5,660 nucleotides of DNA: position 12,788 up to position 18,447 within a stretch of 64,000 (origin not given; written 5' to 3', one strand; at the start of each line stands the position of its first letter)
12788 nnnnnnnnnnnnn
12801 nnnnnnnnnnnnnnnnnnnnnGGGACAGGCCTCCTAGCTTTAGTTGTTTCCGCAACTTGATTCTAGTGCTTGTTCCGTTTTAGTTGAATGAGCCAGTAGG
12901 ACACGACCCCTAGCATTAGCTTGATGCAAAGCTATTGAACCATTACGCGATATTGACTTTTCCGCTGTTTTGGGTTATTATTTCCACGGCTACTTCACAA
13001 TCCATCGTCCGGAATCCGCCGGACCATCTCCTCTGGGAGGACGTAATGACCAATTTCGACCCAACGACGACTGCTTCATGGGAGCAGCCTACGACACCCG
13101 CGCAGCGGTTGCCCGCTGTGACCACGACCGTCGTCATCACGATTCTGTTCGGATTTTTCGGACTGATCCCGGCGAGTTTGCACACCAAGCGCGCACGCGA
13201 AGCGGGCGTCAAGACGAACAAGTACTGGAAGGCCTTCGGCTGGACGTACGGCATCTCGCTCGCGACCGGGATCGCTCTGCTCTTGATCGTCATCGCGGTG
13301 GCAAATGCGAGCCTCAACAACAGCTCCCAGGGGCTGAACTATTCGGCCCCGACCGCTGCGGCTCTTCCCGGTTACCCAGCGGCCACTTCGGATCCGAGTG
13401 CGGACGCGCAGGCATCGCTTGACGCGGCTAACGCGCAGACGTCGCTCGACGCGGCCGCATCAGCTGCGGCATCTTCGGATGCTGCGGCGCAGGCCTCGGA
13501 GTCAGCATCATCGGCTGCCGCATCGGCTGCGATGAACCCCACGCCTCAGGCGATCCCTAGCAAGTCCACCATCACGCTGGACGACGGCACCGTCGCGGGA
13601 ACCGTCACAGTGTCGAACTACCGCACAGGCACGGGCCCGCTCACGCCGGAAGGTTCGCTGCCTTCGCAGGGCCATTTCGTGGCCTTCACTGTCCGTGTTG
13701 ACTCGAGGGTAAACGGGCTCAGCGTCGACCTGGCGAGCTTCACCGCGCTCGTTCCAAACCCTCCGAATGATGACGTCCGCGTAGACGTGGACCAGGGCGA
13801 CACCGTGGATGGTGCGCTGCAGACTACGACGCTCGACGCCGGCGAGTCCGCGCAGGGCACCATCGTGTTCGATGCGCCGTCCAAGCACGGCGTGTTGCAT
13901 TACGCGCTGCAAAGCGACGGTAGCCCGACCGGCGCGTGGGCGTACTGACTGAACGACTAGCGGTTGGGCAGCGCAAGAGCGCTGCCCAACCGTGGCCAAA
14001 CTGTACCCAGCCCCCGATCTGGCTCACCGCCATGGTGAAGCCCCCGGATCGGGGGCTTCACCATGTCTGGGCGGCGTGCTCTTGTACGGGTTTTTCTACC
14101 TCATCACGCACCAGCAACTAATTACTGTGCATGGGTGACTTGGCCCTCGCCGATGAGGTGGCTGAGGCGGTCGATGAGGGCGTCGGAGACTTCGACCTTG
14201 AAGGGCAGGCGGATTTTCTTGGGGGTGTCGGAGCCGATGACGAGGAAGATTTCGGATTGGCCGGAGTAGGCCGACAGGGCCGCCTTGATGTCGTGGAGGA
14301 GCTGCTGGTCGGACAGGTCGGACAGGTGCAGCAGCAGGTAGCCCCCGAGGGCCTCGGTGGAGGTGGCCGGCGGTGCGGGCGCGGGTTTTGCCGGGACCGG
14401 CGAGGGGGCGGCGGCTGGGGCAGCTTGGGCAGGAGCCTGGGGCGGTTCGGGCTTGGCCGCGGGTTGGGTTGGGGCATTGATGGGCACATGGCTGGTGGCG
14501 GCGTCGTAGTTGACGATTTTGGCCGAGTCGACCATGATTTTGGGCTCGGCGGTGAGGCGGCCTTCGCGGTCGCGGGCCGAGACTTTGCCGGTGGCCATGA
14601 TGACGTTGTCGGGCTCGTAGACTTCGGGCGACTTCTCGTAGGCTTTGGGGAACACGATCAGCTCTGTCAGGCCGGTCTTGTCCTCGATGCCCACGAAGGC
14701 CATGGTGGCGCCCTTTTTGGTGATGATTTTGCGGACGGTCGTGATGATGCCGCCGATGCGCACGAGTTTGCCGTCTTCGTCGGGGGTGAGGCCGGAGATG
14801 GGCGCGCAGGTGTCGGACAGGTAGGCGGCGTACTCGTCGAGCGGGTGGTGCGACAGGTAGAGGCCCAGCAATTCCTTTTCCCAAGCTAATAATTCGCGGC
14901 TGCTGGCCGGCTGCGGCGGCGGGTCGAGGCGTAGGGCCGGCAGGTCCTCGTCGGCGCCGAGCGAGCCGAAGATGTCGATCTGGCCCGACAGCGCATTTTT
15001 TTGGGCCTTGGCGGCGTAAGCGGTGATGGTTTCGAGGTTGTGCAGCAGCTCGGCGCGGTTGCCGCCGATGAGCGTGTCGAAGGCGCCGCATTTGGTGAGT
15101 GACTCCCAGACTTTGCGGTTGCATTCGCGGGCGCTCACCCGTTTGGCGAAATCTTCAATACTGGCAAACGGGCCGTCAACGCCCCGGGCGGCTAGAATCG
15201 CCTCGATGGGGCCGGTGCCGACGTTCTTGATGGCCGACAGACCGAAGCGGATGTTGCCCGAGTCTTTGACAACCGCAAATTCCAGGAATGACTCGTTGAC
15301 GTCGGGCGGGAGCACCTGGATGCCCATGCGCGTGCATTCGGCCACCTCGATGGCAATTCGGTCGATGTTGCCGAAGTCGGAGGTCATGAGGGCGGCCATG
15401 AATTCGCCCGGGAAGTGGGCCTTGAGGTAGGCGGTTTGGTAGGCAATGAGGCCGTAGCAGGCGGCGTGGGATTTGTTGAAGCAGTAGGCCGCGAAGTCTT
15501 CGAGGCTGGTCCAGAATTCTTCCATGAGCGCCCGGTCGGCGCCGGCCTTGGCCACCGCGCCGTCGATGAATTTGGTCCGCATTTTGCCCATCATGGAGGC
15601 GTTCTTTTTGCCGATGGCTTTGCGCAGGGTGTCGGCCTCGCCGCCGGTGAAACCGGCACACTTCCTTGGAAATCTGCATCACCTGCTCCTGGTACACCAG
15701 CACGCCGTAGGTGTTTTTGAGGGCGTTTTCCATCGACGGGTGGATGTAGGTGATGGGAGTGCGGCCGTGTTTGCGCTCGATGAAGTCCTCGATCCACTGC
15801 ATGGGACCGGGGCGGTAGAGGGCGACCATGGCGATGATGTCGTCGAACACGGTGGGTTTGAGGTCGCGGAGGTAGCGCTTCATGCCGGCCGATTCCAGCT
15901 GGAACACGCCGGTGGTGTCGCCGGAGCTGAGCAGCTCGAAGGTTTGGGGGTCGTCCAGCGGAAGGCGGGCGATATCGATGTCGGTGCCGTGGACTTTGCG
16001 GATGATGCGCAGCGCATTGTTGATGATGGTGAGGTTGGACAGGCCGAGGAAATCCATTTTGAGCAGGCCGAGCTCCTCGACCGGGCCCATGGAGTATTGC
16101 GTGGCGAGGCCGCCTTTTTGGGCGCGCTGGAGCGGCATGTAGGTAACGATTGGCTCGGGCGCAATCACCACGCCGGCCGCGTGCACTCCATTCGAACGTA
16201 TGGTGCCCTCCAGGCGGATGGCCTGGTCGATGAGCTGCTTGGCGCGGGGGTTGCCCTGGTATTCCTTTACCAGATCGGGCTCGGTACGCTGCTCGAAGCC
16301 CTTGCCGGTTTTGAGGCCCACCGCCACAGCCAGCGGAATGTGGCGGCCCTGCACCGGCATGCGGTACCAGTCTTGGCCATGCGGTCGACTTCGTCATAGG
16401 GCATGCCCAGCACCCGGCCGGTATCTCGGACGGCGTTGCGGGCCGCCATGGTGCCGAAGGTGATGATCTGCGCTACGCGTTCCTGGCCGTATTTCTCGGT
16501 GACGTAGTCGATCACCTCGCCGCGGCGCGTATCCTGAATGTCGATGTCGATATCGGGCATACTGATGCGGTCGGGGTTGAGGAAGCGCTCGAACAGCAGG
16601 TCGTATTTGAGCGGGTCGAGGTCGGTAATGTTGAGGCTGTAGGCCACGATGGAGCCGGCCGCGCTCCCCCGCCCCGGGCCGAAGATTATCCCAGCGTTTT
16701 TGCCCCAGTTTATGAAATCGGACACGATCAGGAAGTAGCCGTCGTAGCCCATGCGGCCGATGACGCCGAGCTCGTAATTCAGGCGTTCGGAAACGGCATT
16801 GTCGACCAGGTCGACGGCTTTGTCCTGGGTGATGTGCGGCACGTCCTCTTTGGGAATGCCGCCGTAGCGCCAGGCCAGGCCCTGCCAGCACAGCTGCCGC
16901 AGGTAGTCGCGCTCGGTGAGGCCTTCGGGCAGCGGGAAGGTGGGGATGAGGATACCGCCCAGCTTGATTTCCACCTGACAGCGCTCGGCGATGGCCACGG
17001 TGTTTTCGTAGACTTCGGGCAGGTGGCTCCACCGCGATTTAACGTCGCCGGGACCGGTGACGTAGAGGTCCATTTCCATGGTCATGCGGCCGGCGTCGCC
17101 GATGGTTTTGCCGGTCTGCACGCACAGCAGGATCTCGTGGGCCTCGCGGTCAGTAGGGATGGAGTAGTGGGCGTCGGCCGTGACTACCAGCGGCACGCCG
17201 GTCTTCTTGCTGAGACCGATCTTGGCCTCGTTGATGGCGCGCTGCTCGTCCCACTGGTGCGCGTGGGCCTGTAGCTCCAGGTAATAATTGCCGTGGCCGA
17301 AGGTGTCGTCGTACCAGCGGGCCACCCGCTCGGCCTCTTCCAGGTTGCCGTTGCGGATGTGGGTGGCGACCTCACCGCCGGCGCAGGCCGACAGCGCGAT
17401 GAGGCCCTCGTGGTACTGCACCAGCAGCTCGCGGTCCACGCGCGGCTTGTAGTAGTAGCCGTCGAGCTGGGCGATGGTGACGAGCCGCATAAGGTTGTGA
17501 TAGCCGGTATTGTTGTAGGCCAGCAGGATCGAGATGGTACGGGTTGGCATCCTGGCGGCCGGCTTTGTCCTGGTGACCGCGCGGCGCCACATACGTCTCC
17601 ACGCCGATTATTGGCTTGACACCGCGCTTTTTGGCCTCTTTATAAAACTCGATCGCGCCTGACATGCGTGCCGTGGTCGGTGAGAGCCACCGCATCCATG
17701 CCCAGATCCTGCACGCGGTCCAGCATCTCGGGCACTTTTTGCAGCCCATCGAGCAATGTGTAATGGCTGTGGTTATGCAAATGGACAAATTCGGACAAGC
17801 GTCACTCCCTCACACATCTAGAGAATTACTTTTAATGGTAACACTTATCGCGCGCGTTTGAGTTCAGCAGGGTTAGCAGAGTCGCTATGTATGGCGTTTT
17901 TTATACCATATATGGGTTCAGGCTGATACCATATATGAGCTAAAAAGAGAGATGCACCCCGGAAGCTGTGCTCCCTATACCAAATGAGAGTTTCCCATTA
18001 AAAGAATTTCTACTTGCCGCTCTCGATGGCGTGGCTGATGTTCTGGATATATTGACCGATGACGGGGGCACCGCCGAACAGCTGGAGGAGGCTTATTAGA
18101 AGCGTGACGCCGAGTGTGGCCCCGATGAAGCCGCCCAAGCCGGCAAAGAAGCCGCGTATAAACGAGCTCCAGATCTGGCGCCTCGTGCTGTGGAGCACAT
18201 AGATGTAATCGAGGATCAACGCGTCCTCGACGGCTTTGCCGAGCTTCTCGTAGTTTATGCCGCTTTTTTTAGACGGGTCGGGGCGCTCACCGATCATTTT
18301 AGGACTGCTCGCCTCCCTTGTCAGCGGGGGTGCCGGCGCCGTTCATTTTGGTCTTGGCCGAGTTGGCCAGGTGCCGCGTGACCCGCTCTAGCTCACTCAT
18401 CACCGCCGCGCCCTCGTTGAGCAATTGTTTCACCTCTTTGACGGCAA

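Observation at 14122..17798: Replicative polymerase gene dnaE carries five independent +1 insertions while neighbouring long genes are intact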

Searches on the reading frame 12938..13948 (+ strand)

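Call 26: search_protein_families(library=pfam, proteins=[window:12938-13948:+], max_evalue=0.01)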
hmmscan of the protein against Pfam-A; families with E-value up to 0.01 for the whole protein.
window:12938-13948:+ (336 aa): 1 family
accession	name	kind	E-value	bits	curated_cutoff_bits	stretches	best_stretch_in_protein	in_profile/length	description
PF11611.13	DUF4352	-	0.0041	17.9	25.9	0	279-319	66-107/122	Domain of unknown function (DUF4352)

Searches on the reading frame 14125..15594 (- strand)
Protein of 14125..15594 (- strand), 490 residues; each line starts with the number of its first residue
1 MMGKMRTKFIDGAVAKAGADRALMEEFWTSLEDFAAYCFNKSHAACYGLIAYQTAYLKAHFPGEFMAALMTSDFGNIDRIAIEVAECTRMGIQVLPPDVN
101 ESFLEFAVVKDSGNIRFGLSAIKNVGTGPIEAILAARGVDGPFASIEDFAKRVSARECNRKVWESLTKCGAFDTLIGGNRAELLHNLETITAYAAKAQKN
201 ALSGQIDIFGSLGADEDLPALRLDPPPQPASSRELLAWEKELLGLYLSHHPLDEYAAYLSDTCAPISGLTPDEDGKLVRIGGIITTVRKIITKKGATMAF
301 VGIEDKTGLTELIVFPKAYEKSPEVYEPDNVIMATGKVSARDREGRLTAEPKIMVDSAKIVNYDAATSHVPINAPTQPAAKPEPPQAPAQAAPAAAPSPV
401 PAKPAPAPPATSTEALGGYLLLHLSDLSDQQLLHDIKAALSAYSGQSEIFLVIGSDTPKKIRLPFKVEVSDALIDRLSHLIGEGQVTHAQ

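Call 13: find_homologous_proteins(query=window:14125-15594:-, max_evalue=1e-30)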
Query window:14125-15594:- (490 aa): 3850 proteins with E <= 1e-30 among 8000 candidates; the best 120 are listed.
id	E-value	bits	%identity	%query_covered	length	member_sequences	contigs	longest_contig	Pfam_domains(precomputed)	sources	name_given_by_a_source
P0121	0.0e+0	1094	100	100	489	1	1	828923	PF14579.13,PF01336.32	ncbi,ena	-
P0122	1.8e-228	777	72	100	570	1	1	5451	PF14579.13,PF01336.32,PF17657.7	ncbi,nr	ncbi:MAG: dnaE, partial [Candidatus Saccharibacteria bacterium]|nr:dnaE [Candidatus Saccharibacteria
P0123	2.3e-228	777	72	100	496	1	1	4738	PF14579.13,PF01336.32,PF17657.7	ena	-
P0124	8.3e-225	765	70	100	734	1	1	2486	PF14579.13,PF01336.32,PF17657.7,PF07733.19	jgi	jgi:DNA polymerase-3 subunit alpha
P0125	8.6e-220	749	71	100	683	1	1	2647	PF14579.13,PF01336.32,PF17657.7,PF07733.19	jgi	jgi:DNA polymerase-3 subunit alpha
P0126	6.3e-213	726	65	100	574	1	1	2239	PF14579.13,PF01336.32,PF17657.7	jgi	jgi:DNA polymerase-3 subunit alpha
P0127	5.3e-212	723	66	100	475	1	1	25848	PF14579.13,PF01336.32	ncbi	-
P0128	6.4e-203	693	62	100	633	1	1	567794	PF14579.13,PF01336.32,PF17657.7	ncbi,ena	-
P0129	1.7e-195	669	59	99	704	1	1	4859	PF14579.13,PF01336.32,PF17657.7,PF07733.19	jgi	jgi:DNA polymerase-3 subunit alpha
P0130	1.9e-195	668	63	99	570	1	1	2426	PF14579.13,PF01336.32,PF17657.7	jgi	jgi:DNA polymerase-3 subunit alpha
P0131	1.6e-190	652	62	100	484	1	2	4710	PF14579.13,PF01336.32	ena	-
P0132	6.5e-186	637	69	83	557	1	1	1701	PF14579.13,PF01336.32,PF17657.7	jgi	jgi:DNA polymerase III subunit alpha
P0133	2.3e-173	596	57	98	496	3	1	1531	PF14579.13,PF01336.32,PF17657.7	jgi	jgi:DNA polymerase-3 subunit alpha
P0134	3.0e-173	595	56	99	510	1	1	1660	PF14579.13,PF01336.32,PF17657.7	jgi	jgi:DNA polymerase-3 subunit alpha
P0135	6.5e-170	584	56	99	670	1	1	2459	PF14579.13,PF01336.32,PF17657.7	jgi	jgi:DNA polymerase-3 subunit alpha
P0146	6.4e-142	492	48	99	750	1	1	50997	PF14579.13,PF01336.32,PF17657.7,PF07733.19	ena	-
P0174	1.3e-135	471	48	99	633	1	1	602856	PF14579.13,PF01336.32,PF17657.7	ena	-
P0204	2.0e-133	464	49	98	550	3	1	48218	PF14579.13,PF01336.32,PF17657.7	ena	-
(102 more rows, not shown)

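Call 14: find_encoding_contigs(protein=P0121, flank=10000, max_places=5)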
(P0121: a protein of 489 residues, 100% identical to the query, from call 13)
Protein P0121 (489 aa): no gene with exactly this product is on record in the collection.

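Call 15: list_cluster_members(proteins=[P0121, P0128, P0174, P0127])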
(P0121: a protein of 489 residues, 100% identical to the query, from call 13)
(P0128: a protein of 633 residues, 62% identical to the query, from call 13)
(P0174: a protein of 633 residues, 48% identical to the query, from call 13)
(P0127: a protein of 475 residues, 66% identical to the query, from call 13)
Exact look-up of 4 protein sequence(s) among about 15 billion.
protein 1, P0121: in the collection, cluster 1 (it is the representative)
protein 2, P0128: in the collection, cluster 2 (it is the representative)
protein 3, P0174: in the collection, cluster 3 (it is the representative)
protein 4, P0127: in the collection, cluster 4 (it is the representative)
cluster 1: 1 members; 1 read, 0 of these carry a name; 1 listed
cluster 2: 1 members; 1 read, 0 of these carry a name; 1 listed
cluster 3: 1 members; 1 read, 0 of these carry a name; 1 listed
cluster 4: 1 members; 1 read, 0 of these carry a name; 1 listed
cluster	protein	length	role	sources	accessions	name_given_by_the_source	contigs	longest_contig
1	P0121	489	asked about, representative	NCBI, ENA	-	-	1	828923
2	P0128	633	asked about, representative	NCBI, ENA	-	-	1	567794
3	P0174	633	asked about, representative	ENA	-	-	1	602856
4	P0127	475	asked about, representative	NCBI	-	-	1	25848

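Call 16: find_encoding_contigs(protein=P0128, flank=6000, max_places=3)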
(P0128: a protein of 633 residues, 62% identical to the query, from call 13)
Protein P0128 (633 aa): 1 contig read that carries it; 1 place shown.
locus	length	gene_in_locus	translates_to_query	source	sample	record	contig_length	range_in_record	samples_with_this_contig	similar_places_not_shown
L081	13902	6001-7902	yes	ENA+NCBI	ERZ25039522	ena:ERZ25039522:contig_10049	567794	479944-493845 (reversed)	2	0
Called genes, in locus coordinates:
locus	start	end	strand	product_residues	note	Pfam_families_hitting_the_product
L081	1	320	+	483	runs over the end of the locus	PF02934:GatB_N, PF02637:GatB_Yqey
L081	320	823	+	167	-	PF00293:NUDIX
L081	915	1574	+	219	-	PF00924:MS_channel_2nd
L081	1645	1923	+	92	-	-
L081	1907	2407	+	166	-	PF12732:YtxH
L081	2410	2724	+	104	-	PF18910:DUF5665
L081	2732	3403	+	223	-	-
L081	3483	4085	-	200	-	-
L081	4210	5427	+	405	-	PF02811:PHP, PF07733:DNA_pol3_alpha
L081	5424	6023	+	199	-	PF07733:DNA_pol3_alpha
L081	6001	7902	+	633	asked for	PF17657:DNA_pol3_finger, PF14579:HHH_6, PF01336:tRNA_anti-codon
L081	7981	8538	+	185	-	-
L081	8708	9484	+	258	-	-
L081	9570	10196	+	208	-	PF01245:Ribosomal_L19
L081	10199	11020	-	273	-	-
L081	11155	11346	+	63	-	-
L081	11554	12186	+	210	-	PF01351:RNase_HII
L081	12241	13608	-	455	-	PF01523:PmbA_TldD_1st (weak), PF19289:PmbA_TldD_3rd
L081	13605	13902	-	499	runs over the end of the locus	PF01523:PmbA_TldD_1st, PF19289:PmbA_TldD_3rd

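Call 17: find_encoding_contigs(protein=P0174, flank=6000, max_places=3)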
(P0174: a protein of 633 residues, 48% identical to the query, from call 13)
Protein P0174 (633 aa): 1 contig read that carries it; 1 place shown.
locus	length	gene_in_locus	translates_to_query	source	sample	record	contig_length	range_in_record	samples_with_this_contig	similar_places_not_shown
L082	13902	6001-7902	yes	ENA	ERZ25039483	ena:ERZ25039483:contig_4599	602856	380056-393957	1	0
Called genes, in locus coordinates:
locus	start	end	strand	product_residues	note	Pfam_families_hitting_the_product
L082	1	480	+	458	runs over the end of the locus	PF01425:Amidase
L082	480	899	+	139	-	-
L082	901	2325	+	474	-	PF02934:GatB_N, PF02637:GatB_Yqey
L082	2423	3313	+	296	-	PF00483:NTP_transferase, PF01128:IspD (weak), PF12804:NTP_transf_3 (weak)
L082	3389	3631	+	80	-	-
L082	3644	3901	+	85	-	-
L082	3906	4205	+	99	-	PF18910:DUF5665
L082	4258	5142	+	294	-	PF02811:PHP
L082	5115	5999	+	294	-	PF07733:DNA_pol3_alpha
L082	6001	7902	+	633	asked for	PF17657:DNA_pol3_finger, PF14579:HHH_6, PF01336:tRNA_anti-codon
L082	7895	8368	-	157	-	PF00588:SpoU_methylase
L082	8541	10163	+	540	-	PF00437:T2SSE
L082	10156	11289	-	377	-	PF00390:malic, PF03949:Malic_M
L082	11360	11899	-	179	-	-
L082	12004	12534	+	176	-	PF01245:Ribosomal_L19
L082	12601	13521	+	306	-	PF01351:RNase_HII, PF08378:NERD (weak), PF02021:UPF0102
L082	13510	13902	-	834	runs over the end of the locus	PF17900:Peptidase_M1_N, PF01433:Peptidase_M1, PF11838:ERAP1_C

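Call 46: find_encoding_contigs(protein=P0146, flank=5000, max_places=2)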
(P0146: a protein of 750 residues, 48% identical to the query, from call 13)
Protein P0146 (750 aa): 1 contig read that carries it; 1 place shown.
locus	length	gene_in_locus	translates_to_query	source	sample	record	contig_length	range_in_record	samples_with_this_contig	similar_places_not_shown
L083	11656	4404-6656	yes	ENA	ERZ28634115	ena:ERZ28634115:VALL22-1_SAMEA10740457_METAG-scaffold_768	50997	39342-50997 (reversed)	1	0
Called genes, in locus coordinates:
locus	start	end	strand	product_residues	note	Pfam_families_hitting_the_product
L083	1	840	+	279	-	?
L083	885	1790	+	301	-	PF00483:NTP_transferase, PF12804:NTP_transf_3 (weak)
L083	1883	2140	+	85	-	-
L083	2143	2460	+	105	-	-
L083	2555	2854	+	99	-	PF18910:DUF5665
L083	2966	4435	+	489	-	-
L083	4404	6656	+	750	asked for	PF07733:DNA_pol3_alpha, PF17657:DNA_pol3_finger, PF14579:HHH_6, PF01336:tRNA_anti-codon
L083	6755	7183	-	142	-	-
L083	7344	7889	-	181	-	PF00588:SpoU_methylase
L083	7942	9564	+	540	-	PF00437:T2SSE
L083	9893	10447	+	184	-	-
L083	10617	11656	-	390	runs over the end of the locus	PF00390:malic, PF03949:Malic_M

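Call 47: find_encoding_contigs(protein=P0204, flank=5000, max_places=2)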
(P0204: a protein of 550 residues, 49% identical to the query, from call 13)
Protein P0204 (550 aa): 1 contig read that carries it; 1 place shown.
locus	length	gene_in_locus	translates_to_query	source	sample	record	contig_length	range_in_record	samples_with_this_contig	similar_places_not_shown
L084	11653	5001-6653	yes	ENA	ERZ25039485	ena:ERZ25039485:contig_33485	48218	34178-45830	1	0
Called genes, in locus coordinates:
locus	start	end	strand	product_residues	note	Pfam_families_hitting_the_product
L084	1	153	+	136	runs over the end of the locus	-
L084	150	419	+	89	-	-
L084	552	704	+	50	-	-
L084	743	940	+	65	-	-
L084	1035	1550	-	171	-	-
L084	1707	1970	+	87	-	PF04226:Transgly_assoc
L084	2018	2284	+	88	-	-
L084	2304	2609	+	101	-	-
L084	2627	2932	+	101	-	PF18910:DUF5665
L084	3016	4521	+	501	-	PF02811:PHP, PF07733:DNA_pol3_alpha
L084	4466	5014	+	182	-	PF07733:DNA_pol3_alpha, PF17657:DNA_pol3_finger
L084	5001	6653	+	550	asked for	PF17657:DNA_pol3_finger, PF14579:HHH_6, PF01336:tRNA_anti-codon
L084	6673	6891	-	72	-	-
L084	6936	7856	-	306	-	PF00188:CAP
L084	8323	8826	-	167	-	PF00588:SpoU_methylase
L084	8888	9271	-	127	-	-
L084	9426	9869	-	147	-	-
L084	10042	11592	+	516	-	PF00437:T2SSE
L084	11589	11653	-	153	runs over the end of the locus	-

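Call 48: find_encoding_contigs(protein=P0127, flank=5000, max_places=2)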
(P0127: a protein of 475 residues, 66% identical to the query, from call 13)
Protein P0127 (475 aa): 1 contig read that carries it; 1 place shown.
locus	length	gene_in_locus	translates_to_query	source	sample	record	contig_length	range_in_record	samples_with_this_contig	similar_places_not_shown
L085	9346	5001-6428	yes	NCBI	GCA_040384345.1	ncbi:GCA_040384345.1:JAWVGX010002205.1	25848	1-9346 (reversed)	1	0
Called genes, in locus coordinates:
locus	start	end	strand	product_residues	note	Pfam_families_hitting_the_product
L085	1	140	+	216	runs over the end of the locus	-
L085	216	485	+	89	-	-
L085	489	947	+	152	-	PF12732:YtxH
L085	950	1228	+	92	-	PF18910:DUF5665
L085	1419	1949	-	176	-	-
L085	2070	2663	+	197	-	PF01966:HD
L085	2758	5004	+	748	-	-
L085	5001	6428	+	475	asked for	PF14579:HHH_6, PF01336:tRNA_anti-codon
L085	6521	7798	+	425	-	PF00675:Peptidase_M16, PF05193:Peptidase_M16_C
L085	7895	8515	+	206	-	PF01245:Ribosomal_L19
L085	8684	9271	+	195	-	PF01351:RNase_HII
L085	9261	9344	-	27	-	?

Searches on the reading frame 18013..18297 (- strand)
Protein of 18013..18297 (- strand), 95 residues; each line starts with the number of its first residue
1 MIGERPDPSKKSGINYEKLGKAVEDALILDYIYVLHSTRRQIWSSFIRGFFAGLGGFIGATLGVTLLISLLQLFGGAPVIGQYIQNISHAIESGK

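Call 26: search_protein_families(library=pfam, proteins=[window:18013-18297:-], max_evalue=0.01)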
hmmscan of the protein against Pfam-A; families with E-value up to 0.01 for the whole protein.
window:18013-18297:- (95 aa): 1 family
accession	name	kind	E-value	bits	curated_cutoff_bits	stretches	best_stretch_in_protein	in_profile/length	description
PF18910.5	DUF5665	-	4e-11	43.2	27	1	37-92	1-56/56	Domain of unknown function (DUF5665)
